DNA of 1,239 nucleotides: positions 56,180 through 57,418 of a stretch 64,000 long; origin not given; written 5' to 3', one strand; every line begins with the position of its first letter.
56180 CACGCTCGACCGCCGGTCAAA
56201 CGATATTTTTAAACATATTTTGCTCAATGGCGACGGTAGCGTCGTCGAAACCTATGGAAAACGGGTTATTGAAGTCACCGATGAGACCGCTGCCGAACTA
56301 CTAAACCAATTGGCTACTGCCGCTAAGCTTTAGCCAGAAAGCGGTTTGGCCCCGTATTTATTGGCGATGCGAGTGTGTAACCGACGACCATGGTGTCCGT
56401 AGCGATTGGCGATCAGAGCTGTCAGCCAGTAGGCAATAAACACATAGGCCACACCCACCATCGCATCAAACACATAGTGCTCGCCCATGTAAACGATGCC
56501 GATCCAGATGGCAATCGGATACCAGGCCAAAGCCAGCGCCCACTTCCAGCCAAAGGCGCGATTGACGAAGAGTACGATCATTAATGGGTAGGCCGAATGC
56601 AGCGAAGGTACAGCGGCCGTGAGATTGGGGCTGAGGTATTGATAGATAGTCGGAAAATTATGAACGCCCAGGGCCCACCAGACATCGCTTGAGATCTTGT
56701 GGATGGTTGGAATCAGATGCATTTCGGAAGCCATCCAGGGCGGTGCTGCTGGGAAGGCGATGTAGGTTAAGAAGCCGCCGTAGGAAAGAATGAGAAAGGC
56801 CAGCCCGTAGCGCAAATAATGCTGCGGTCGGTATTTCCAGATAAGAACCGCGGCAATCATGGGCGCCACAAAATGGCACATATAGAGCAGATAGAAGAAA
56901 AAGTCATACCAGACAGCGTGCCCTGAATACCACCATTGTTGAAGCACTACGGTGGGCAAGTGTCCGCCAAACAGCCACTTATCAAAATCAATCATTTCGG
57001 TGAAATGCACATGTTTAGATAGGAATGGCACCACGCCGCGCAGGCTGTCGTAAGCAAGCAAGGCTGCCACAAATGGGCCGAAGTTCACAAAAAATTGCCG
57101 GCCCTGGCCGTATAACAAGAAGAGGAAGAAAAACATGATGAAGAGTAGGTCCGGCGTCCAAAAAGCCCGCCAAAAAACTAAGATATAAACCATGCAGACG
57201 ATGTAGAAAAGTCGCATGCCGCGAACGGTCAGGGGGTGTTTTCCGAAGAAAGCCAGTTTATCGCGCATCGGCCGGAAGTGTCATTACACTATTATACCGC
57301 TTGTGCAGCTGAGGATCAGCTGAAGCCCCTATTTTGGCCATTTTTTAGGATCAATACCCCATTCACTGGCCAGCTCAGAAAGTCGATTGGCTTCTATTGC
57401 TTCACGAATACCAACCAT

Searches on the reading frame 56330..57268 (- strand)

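Call 40: search_protein_families(library=pfam, proteins=[window:56330-57268:-], max_evalue=0.001)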
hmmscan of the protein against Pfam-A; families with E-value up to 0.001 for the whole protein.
window:56330-57268:- (312 aa): 1 family
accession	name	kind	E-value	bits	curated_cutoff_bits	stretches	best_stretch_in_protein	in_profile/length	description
PF14378.12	PAP2_3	-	8.6e-24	84.8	27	1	91-282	2-190/190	PAP2 superfamily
